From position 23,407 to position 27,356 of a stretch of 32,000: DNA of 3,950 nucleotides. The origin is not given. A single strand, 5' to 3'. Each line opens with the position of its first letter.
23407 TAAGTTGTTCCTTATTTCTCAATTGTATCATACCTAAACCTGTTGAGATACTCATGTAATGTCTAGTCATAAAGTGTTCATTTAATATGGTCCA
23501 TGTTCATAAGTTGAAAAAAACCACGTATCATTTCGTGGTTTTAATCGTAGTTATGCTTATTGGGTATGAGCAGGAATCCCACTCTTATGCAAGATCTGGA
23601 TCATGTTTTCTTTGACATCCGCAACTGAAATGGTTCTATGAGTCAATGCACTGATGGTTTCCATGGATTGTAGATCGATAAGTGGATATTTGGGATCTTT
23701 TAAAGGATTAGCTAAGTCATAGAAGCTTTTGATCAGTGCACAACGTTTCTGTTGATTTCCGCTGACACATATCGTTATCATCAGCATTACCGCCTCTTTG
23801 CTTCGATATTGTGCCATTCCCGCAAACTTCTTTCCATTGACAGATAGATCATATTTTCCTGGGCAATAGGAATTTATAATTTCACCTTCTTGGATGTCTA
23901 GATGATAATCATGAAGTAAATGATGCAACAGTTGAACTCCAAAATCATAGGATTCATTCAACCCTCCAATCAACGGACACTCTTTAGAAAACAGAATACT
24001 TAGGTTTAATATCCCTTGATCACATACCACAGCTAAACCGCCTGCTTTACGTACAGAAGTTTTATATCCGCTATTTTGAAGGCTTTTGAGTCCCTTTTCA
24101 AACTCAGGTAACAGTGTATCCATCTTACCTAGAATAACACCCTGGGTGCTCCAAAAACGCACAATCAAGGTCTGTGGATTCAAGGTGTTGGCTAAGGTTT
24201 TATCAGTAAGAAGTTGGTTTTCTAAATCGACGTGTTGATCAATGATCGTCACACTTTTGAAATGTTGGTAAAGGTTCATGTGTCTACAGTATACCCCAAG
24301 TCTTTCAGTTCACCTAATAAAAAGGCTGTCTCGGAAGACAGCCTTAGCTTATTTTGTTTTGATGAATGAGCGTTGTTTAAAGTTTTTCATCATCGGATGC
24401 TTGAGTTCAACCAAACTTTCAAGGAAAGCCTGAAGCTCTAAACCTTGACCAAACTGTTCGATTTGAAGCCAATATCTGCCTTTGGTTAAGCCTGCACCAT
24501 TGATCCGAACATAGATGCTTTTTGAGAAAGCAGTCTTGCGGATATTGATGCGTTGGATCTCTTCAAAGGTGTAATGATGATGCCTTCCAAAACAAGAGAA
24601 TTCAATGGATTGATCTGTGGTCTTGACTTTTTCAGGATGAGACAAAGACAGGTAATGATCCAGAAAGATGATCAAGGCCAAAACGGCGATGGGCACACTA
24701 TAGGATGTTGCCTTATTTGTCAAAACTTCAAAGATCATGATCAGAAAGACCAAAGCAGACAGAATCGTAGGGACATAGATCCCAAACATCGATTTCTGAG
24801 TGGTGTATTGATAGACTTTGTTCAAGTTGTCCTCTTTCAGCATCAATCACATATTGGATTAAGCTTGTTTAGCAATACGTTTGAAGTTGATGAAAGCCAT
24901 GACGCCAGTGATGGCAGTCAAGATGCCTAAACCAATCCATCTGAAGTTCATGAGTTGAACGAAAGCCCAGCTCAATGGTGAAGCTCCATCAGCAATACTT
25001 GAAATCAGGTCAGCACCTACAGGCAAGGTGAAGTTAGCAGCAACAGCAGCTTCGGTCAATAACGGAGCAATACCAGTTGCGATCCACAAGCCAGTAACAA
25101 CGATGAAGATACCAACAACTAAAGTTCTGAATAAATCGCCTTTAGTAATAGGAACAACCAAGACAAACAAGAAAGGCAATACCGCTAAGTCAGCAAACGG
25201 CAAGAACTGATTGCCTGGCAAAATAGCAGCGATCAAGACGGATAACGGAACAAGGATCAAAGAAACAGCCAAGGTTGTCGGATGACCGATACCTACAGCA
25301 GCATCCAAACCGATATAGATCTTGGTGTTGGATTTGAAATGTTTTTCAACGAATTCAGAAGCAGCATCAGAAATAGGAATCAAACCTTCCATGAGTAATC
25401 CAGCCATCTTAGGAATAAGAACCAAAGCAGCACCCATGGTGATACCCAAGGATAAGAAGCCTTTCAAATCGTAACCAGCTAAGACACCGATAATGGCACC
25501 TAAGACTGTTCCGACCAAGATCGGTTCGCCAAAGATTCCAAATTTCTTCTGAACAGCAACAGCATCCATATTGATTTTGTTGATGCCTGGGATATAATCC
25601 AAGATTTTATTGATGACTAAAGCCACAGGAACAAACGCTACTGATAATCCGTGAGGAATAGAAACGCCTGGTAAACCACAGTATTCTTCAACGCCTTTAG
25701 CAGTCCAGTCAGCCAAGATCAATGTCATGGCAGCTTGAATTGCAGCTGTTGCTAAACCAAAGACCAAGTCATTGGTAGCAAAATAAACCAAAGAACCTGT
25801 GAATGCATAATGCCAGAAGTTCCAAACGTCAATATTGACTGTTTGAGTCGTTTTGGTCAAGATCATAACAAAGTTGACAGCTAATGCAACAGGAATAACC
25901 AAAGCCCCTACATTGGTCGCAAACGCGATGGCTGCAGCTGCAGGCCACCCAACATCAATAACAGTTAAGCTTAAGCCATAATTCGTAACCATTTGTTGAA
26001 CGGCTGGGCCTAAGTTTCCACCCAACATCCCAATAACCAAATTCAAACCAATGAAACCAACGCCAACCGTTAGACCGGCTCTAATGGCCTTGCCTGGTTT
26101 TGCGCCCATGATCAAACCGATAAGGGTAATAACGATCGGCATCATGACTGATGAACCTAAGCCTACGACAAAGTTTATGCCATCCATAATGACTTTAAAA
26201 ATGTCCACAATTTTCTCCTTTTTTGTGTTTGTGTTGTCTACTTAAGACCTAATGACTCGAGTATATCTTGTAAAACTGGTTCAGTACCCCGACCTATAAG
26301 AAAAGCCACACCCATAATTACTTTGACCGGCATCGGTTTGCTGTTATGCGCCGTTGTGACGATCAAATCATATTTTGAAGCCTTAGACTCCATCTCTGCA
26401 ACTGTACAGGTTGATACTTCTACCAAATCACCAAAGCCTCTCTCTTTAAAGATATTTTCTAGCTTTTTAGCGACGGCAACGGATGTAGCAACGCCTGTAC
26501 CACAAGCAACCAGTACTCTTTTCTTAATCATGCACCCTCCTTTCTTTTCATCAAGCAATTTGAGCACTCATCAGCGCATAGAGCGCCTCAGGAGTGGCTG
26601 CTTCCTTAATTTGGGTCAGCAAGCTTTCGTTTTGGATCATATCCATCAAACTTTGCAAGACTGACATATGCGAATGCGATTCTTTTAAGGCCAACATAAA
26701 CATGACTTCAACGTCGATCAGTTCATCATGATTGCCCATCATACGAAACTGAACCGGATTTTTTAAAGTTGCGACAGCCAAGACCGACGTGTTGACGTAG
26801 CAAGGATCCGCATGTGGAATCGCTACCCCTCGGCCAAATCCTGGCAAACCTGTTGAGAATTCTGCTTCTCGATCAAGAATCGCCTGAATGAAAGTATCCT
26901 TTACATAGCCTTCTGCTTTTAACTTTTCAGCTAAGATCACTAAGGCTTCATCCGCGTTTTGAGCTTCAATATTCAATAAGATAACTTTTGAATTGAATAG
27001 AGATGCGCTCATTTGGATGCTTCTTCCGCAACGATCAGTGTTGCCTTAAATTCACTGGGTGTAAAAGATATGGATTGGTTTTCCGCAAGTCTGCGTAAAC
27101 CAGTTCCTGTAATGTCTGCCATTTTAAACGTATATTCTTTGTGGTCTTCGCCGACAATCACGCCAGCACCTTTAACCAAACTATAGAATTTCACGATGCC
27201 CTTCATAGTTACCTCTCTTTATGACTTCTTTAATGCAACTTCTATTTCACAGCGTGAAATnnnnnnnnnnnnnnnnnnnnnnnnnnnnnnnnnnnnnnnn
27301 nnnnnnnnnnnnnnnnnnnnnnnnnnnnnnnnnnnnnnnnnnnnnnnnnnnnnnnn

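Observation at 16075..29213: Candidate undescribed catabolic locus: Asc-family PTS + UlaD-like decarboxylase + cyclase-family hydrolase + class II aldolase + lipoyl transferase + E1/E2/E3 complex, without UlaG or UlaE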

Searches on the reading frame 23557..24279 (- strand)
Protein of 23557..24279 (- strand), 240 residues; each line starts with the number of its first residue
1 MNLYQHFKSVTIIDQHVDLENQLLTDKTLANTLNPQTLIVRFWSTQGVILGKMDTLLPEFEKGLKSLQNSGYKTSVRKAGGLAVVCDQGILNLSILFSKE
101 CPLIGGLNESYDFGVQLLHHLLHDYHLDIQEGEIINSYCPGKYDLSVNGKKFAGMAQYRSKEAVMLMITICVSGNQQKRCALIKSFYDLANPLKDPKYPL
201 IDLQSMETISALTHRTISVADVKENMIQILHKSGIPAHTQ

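Call 3: search_protein_families(library=pfam, proteins=[window:23557-24279:-])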
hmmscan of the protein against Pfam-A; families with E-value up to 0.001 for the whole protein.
window:23557-24279:- (240 aa): 2 families
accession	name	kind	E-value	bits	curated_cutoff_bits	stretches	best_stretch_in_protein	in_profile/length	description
PF21948.1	LplA-B_cat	-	1.5e-26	94.1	27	1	22-228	5-197/200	Lipoyl protein ligase A/B catalytic domain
PF03099.24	BPL_LplA_LipB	-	1.1e-11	45.2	21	1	64-175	18-133/133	Biotin/lipoate A/B protein ligase family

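Call 5: search_protein_families(library=ncbifam, proteins=[window:23557-24279:-], max_evalue=0.00001)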
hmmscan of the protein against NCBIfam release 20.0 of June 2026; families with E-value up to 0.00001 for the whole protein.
window:23557-24279:- (240 aa): 4 families
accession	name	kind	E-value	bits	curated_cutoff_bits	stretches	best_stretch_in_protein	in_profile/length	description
NF053589.1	OctGcvHOcttfase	equivalog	1.1e-53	182.5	400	1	13-233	19-243/276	octanoyl-[GcvH]:protein N-octanoyltransferase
NF047857.1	LipGcvHLiptaseLipL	equivalog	4.8e-45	154.3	450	1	10-231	18-243/277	lipoyl-[GcvH]:protein N-lipoyltransferase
TIGR00545.2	lipoyltrans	equivalog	3e-10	39.6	280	1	13-175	5-154/328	lipoate--protein ligase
NF053790.1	LplA_LipA_fuse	exception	4.9e-07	28.7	800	1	43-176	38-157/606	bifunctional lipoate--protein ligase/lipoyl synthase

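Call 37: search_solved_structures(query=window:23557-24279:-, max_evalue=0.00001)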
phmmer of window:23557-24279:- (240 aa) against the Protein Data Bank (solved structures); distinct sequences matched with E-value up to 0.00001: 2.
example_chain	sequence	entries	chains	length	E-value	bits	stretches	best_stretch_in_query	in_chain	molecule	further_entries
2p5i_A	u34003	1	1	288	2.4e-36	128.7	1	31-235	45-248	BH3822 protein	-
2p0l_A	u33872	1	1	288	2e-35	125.7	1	34-234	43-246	Lipoate-protein ligase A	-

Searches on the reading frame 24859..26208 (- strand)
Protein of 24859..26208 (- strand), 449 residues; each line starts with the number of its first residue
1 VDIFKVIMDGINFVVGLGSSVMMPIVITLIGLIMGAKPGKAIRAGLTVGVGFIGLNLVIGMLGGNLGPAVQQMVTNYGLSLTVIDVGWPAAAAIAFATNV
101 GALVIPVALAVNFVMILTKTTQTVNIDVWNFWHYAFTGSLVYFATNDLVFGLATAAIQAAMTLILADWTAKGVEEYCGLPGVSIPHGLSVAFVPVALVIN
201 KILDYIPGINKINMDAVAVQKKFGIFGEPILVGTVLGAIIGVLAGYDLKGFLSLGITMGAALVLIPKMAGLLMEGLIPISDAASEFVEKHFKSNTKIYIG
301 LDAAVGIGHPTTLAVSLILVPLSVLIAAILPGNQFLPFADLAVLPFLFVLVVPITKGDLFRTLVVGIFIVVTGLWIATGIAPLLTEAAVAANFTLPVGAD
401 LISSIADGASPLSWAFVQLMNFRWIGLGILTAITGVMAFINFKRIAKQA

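Call 3: search_protein_families(library=pfam, proteins=[window:24859-26208:-])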
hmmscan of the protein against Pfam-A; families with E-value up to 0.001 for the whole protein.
window:24859-26208:- (449 aa): 1 family
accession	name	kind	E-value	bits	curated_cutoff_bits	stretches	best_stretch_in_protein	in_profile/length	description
PF03611.19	EIIC-GAT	-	3.6e-87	293.4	24.2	1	15-396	3-392/394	PTS system sugar-specific permease component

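Call 5: search_protein_families(library=ncbifam, proteins=[window:24859-26208:-], max_evalue=0.00001)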
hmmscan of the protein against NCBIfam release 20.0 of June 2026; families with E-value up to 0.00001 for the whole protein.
window:24859-26208:- (449 aa): 1 family
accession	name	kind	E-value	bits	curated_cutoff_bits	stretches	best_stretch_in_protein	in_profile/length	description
TIGR00827.1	EIIC-GAT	subfamily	4e-148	493.7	542.2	1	15-420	2-406/407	galactitol-specific PTS transporter subunit IIC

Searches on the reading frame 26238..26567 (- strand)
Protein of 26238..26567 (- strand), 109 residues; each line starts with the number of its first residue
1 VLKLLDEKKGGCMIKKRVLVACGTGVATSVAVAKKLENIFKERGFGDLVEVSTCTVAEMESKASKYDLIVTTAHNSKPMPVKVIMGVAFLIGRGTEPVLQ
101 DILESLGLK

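Call 3: search_protein_families(library=pfam, proteins=[window:26238-26567:-])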
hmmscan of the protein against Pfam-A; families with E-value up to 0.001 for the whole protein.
window:26238-26567:- (109 aa): 1 family
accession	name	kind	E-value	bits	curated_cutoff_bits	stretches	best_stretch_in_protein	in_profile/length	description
PF02302.22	PTS_IIB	-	3.9e-13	50.3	23.6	1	17-100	1-89/90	PTS system, Lactose/Cellobiose specific IIB subunit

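Call 5: search_protein_families(library=ncbifam, proteins=[window:26238-26567:-], max_evalue=0.00001)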
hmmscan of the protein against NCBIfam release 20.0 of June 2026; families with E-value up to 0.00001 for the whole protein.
window:26238-26567:- (109 aa): 1 family
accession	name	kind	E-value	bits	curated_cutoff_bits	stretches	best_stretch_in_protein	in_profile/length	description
NF007643.0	PRK10310.1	equivalog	2.8e-11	43.8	95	1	14-104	1-90/94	PTS galactitol transporter subunit IIB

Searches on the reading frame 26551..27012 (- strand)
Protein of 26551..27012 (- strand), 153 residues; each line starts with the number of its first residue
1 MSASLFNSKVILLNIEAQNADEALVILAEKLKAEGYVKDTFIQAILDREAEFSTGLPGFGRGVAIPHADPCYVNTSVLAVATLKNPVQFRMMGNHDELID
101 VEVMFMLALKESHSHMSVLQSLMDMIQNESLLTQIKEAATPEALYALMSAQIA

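Call 3: search_protein_families(library=pfam, proteins=[window:26551-27012:-])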
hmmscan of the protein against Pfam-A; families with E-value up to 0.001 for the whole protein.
window:26551-27012:- (153 aa): 1 family
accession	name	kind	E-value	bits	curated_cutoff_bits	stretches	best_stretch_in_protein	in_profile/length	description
PF00359.27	PTS_EIIA_2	-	2.1e-38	132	27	1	5-149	2-142/144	Phosphoenolpyruvate-dependent sugar phosphotransferase system, EIIA 2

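Call 5: search_protein_families(library=ncbifam, proteins=[window:26551-27012:-], max_evalue=0.00001)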
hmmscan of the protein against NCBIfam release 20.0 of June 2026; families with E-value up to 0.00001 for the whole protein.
window:26551-27012:- (153 aa): 11 families
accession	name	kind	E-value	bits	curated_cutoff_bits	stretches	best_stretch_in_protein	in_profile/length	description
TIGR00848.1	fruA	subfamily_domain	6.3e-22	77.9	103.5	1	5-134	1-128/129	fructose PTS transporter subunit IIA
NF007293.0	PRK09765.1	equivalog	4e-19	68.6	763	1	5-151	7-152/639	PTS 2-O-a-mannosyl-D-glycerate transporter subunit IIABC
NF007236.0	PRK09665.1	equivalog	2e-17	63.4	139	1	14-137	9-131/150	PTS galactitol transporter subunit IIA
NF007389.0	PRK09913.1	equivalog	1.1e-12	48.1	151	1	6-148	4-142/148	PTS fructose transporter subunit IIA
NF008319.0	PRK11109.1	equivalog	1.1e-12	48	302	1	9-150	7-141/376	fused PTS fructose transporter subunit IIA/HPr protein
TIGR01419.1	nitro_reg_IIA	equivalog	3.8e-11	43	138.7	1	5-149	5-144/145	PTS IIA-like nitrogen regulatory protein PtsN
NF011663.0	PRK15083.1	subfamily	1.6e-10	39.7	589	1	8-151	499-637/639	PTS mannitol transporter subunit IICBA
NF007694.0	PRK10372.1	equivalog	4.2e-10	40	187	1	3-148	5-147/154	PTS ascorbate transporter subunit IIA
NF007358.0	PRK09854.1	equivalog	1.3e-09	38.3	192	1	6-147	7-143/147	PTS mannitol transporter subunit IIA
NF010351.0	PRK13779.1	equivalog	1.1e-08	34.4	766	1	8-132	6-123/503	bifunctional PTS system fructose-specific transporter subunit IIA/HPr protein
NF008145.0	PRK10896.1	equivalog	2.1e-07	30.8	221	1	8-149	16-154/161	PTS IIA-like nitrogen regulatory protein PtsN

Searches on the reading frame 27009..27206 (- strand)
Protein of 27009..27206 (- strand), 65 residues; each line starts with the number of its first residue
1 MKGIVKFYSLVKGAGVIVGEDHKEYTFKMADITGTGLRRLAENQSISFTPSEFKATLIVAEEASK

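Call 3: search_protein_families(library=pfam, proteins=[window:27009-27206:-])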
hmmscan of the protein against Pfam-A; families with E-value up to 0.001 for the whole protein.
window:27009-27206:- (65 aa): 1 family
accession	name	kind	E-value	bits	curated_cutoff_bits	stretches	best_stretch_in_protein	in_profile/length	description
PF00313.28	CSD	-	0.00047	20.4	27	1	1-51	1-52/66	'Cold-shock' DNA-binding domain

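Call 5: search_protein_families(library=ncbifam, proteins=[window:27009-27206:-], max_evalue=0.00001)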
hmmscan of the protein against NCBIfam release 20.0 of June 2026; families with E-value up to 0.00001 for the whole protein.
window:27009-27206:- (65 aa): 0 families
